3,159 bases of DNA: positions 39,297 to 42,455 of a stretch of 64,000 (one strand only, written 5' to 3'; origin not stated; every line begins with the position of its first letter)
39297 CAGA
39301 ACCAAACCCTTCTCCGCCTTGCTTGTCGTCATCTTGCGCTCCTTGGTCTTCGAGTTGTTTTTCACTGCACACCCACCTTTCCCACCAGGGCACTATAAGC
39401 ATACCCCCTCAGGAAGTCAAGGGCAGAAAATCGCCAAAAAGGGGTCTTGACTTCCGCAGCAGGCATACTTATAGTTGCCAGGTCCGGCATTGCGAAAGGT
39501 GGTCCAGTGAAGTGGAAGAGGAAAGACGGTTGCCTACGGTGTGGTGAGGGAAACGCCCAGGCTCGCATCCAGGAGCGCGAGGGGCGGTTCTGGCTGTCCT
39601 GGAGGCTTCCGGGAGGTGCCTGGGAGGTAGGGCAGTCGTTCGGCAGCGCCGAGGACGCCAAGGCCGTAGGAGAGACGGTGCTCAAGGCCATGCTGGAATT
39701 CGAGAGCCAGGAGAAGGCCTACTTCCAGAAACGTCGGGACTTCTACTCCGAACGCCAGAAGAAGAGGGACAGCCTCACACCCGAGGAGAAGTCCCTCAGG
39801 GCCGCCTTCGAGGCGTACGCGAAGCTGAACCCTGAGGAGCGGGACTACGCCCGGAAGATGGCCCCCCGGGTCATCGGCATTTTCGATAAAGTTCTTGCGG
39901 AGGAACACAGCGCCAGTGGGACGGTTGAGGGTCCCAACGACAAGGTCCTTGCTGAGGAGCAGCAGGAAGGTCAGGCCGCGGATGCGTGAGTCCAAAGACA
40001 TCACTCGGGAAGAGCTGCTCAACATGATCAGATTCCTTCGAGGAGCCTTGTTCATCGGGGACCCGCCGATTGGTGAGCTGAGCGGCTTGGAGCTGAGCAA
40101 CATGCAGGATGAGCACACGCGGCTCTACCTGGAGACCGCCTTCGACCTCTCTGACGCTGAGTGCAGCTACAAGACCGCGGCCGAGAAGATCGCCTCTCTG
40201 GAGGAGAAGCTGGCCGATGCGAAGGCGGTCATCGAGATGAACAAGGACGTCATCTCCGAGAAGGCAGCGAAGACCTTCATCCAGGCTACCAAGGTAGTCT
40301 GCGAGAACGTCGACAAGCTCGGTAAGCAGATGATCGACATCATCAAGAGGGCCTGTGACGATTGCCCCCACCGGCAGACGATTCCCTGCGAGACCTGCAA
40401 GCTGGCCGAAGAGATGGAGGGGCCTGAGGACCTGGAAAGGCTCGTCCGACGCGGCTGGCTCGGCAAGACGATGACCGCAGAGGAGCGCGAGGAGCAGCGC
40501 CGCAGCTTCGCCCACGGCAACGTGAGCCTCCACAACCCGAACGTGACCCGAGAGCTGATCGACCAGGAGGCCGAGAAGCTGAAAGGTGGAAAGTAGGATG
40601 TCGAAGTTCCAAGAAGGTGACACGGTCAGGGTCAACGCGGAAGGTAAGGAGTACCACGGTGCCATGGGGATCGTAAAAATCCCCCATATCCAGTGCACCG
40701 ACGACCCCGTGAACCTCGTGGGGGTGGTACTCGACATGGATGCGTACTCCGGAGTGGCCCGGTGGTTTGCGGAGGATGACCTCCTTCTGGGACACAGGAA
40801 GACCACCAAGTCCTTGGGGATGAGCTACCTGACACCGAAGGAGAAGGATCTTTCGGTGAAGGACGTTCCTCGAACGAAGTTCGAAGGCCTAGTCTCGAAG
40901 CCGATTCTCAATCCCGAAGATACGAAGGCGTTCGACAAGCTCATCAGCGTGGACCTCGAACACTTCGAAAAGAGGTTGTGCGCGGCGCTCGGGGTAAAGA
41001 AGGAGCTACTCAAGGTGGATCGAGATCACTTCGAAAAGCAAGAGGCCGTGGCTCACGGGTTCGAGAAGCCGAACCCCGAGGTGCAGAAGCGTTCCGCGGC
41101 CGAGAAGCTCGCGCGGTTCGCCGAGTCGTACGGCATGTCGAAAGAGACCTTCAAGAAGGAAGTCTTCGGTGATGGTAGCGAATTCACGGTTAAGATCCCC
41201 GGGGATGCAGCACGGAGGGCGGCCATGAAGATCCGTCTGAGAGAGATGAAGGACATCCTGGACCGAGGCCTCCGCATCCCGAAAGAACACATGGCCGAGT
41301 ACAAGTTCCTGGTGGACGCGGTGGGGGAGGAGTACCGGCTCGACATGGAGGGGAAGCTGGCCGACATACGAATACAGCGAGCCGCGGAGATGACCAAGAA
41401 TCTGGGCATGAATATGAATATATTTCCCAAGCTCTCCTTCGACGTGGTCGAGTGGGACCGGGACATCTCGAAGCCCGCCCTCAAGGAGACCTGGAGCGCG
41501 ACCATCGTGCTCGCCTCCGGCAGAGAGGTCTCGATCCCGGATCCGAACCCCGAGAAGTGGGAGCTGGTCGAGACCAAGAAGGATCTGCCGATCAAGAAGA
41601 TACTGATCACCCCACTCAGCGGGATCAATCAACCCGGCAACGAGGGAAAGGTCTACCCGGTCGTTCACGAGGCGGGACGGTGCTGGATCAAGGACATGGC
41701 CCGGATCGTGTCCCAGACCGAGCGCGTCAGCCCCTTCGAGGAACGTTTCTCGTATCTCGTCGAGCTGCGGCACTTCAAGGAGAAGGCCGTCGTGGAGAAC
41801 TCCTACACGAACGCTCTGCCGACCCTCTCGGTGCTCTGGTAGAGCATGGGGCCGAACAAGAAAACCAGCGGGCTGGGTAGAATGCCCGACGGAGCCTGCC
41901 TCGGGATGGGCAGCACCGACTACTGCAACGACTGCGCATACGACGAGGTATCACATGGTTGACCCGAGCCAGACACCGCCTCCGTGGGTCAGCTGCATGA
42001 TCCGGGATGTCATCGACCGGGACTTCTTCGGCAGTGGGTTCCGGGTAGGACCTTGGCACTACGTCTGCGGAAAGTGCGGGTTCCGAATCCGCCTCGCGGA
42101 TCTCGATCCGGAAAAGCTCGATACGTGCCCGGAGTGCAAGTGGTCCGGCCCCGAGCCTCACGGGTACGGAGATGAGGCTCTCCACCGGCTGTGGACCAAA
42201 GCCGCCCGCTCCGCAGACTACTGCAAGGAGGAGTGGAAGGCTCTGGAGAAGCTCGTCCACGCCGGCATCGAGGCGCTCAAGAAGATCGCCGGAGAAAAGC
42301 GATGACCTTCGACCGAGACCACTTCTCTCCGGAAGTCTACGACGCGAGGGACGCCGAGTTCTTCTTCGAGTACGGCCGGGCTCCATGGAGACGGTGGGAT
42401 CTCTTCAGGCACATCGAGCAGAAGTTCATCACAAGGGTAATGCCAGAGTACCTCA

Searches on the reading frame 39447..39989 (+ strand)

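Call 14: search_protein_families(library=pfam, proteins=[window:39447-39989:+], max_evalue=0.05)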
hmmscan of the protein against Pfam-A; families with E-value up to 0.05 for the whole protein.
window:39447-39989:+ (180 aa): 1 family
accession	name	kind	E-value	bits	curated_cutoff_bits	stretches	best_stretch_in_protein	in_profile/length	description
PF11304.13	DUF3106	-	0.0083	17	24.3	1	95-136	25-67/104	Protein of unknown function (DUF3106)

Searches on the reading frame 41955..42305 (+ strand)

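Call 14: search_protein_families(library=pfam, proteins=[window:41955-42305:+], max_evalue=0.05)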
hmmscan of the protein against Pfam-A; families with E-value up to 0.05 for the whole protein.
window:41955-42305:+ (116 aa): 4 families
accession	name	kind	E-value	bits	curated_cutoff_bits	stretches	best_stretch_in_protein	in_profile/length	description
PF07295.17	DUF1451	-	0.00035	21.2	26.1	1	19-62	97-138/146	Zinc-ribbon containing domain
PF09723.15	Zn_ribbon_8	-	0.0079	16.6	34.4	1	36-62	6-33/41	Zinc ribbon domain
PF22191.2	IBR_1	-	0.03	14.7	27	0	38-63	6-29/47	IBR domain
PF12647.12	RNHCP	-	0.031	14.7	24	1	36-64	4-32/90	RNHCP domain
